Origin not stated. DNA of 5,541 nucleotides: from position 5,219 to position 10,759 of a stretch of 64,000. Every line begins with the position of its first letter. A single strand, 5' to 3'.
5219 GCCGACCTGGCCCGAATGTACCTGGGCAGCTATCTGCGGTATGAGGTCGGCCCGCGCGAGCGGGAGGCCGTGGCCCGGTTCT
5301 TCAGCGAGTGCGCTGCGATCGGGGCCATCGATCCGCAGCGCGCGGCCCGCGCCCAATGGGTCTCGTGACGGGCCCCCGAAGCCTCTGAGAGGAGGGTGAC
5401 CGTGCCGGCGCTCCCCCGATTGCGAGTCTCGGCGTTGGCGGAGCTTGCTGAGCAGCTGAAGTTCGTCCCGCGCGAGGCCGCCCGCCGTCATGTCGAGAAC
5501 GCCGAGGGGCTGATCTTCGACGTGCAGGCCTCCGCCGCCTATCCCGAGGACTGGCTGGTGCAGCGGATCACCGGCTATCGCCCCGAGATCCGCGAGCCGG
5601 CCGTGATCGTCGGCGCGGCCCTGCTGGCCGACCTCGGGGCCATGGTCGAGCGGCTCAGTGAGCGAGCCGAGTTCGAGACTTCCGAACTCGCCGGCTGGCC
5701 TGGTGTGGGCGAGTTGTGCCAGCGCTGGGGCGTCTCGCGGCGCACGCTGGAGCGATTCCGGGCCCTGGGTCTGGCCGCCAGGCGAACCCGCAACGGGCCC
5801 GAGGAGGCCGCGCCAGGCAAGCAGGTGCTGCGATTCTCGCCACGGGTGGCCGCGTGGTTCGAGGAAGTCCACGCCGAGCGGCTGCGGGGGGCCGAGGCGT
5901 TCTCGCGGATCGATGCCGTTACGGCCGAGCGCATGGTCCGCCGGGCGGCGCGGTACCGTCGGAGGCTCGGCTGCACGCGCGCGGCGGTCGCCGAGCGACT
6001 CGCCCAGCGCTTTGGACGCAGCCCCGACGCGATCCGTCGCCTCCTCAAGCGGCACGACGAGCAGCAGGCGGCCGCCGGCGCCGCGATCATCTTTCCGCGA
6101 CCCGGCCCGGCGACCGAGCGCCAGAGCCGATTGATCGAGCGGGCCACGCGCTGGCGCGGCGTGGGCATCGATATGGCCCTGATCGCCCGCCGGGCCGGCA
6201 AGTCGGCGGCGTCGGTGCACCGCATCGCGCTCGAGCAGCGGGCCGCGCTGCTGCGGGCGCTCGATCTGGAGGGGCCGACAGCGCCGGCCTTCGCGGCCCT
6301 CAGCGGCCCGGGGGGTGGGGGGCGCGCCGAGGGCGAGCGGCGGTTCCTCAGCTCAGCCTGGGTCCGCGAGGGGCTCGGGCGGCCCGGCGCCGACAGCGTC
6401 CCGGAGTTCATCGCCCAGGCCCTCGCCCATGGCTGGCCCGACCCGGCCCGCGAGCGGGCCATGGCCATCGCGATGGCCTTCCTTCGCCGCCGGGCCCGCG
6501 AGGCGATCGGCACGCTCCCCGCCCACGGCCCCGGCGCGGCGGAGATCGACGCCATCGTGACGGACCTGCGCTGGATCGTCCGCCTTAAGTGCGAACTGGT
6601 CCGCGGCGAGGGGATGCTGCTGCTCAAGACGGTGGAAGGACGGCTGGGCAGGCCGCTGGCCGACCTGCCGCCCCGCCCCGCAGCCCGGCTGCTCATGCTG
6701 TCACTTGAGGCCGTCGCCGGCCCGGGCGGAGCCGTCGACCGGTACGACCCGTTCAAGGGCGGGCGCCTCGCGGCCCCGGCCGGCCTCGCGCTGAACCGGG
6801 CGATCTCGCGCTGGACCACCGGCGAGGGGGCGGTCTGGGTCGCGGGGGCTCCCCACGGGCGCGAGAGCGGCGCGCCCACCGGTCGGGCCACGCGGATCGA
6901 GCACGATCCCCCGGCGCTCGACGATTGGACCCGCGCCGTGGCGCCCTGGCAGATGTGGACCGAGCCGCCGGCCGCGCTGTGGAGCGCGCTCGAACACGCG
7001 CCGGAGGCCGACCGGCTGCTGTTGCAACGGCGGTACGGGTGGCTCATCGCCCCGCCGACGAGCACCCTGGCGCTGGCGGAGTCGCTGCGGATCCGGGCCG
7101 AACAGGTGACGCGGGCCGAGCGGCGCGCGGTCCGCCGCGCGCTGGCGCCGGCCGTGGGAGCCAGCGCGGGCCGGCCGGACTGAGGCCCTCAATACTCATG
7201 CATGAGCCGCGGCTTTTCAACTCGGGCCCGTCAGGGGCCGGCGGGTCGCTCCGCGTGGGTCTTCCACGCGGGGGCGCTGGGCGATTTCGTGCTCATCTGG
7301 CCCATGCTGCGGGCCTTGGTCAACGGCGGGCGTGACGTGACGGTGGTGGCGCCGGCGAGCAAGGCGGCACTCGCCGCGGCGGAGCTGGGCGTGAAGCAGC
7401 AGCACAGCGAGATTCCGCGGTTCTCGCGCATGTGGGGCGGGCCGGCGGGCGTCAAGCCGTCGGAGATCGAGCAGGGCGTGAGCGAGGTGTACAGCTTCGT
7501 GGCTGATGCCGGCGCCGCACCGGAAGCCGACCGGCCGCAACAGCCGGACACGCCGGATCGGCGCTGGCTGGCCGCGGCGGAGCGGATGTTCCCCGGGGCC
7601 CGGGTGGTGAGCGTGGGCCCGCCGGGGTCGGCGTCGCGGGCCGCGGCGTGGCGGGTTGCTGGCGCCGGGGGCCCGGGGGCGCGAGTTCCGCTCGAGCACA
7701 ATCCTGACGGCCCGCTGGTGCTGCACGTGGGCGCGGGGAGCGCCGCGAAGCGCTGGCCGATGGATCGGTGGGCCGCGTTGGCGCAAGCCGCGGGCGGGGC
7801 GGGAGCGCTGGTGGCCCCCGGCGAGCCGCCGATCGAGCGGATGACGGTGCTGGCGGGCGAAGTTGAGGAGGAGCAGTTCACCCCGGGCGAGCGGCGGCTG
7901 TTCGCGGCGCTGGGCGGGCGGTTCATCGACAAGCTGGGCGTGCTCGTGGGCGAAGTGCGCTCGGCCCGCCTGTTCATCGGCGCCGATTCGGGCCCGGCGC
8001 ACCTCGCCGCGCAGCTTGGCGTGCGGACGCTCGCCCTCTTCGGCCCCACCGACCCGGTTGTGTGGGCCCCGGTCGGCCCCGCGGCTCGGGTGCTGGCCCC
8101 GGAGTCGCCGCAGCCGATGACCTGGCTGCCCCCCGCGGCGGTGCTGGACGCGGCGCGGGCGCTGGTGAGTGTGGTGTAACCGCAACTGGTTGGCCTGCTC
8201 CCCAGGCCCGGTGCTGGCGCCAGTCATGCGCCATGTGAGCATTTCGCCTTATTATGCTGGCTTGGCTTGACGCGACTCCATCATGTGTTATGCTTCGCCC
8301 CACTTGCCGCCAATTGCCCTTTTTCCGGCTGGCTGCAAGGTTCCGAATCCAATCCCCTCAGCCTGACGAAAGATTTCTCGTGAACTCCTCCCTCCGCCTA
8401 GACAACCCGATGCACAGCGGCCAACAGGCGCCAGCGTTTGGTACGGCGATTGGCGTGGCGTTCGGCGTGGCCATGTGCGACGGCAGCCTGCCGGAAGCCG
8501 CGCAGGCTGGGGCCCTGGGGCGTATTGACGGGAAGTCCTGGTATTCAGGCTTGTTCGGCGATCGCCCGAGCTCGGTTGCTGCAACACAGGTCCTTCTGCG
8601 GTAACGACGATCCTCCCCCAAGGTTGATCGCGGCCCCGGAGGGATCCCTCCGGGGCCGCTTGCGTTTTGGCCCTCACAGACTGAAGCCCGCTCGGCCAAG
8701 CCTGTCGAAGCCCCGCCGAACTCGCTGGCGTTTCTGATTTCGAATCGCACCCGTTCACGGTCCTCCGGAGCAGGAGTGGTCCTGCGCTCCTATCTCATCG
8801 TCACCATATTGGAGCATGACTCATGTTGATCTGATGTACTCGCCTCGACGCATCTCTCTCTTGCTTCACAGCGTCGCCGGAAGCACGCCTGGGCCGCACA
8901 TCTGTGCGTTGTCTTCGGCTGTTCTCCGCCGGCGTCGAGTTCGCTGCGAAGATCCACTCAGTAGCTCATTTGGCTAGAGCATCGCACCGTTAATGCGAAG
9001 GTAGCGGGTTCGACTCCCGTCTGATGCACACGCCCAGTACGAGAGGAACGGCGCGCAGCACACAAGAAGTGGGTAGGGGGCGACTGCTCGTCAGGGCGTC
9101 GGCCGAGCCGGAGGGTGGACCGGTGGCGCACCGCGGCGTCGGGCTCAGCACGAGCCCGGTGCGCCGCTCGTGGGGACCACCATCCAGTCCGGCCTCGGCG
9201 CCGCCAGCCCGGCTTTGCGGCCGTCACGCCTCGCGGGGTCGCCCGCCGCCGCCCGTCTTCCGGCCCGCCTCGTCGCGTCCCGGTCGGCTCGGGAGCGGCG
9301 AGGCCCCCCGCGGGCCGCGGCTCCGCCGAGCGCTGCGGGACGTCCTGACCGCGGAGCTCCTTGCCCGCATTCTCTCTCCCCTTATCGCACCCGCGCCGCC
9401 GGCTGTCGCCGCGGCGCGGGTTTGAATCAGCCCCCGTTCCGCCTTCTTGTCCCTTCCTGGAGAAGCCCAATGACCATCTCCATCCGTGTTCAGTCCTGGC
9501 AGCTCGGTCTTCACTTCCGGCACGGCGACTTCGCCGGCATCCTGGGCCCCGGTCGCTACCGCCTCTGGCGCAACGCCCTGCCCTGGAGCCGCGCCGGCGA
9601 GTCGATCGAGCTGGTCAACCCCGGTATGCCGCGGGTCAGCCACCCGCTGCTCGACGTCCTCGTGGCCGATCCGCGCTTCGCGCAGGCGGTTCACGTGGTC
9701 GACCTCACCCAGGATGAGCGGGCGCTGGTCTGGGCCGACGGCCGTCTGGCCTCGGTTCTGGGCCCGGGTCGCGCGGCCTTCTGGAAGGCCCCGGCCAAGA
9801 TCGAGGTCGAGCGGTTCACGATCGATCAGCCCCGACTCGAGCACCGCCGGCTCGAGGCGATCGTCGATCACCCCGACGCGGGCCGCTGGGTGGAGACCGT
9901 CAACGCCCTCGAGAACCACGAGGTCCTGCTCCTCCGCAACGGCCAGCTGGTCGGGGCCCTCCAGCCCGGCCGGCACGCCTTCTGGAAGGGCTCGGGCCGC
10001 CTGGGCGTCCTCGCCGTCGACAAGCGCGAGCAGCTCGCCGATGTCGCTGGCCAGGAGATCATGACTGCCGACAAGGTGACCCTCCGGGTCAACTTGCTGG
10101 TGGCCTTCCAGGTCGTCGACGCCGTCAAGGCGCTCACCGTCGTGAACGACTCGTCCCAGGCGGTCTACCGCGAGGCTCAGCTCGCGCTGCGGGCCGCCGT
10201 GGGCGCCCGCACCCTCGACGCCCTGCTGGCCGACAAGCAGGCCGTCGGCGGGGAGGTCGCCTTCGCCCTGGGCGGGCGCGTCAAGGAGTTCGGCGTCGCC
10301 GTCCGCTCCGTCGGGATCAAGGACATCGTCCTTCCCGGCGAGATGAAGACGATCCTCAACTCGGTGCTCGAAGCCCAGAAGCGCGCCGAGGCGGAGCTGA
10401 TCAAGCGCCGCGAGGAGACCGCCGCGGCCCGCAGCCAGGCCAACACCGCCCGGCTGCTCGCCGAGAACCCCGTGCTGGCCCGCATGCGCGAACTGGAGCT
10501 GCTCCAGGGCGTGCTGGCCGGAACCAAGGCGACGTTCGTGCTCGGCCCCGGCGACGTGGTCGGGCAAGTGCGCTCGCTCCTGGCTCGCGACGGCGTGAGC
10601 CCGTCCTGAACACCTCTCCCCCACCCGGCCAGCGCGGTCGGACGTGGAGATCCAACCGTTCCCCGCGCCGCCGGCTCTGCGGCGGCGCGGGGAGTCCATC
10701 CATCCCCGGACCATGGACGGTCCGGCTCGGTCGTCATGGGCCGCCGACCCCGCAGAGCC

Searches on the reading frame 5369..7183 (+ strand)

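Call 23: search_protein_families(library=pfam, proteins=[window:5369-7183:+], max_evalue=0.001)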
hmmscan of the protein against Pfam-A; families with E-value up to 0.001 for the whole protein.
window:5369-7183:+ (604 aa): 1 family
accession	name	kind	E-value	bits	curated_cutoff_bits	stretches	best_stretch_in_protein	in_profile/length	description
PF13384.12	HTH_23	-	0.00091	19.4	24.6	0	210-230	22-42/50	Homeodomain-like domain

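Call 55: search_protein_families(library=ncbifam, proteins=[window:5369-7183:+], max_evalue=0.001)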
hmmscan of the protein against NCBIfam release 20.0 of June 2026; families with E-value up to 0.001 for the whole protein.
window:5369-7183:+ (604 aa): 0 families

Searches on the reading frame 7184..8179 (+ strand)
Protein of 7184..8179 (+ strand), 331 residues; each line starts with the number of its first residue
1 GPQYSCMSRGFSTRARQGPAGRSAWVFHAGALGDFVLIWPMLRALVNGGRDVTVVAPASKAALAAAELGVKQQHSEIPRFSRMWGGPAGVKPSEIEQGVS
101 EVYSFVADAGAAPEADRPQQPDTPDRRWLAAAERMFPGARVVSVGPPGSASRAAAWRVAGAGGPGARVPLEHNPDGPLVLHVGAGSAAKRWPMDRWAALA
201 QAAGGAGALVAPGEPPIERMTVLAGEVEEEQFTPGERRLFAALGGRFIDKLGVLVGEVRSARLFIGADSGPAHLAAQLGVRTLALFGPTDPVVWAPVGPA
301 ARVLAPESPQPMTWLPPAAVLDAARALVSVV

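Call 23: search_protein_families(library=pfam, proteins=[window:7184-8179:+], max_evalue=0.001)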
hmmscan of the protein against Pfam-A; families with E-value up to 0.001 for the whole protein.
window:7184-8179:+ (331 aa): 1 family
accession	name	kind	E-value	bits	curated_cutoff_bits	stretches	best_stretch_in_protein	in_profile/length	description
PF01075.23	Glyco_transf_9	-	1.3e-18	67.7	22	1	178-305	108-228/247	Glycosyltransferase family 9 (heptosyltransferase)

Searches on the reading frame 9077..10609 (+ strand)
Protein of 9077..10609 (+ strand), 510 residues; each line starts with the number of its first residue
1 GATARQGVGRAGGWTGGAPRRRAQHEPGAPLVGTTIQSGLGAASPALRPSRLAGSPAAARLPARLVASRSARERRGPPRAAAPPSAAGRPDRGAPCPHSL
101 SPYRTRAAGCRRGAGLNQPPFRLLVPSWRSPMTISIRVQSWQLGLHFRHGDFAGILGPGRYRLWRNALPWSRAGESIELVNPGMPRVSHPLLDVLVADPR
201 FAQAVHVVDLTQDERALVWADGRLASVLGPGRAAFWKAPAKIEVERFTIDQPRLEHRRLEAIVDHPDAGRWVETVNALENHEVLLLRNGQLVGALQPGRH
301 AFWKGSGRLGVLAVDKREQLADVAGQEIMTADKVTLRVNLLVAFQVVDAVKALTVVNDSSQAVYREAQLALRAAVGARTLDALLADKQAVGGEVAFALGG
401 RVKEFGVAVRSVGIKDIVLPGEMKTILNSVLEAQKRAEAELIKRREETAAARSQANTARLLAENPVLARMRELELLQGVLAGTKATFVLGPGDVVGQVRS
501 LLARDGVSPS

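Call 23: search_protein_families(library=pfam, proteins=[window:9077-10609:+], max_evalue=0.001)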
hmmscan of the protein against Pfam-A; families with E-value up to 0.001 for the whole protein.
window:9077-10609:+ (510 aa): 1 family
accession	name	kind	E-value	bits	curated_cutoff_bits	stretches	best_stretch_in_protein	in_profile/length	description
PF01145.31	Band_7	-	2.9e-26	93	23.6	1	279-447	5-175/176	SPFH domain / Band 7 family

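Call 55: search_protein_families(library=ncbifam, proteins=[window:9077-10609:+], max_evalue=0.001)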
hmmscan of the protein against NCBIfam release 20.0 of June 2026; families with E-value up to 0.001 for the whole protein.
window:9077-10609:+ (510 aa): 2 families
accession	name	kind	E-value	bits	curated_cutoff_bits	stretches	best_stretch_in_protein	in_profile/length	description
TIGR01933.1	hflK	equivalog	5.7e-10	39.1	159.4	1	280-448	7-175/261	FtsH protease activity modulator HflK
NF008181.0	PRK10930.1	equivalog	1.9e-05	23.7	660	1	286-459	109-285/419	FtsH protease activity modulator HflK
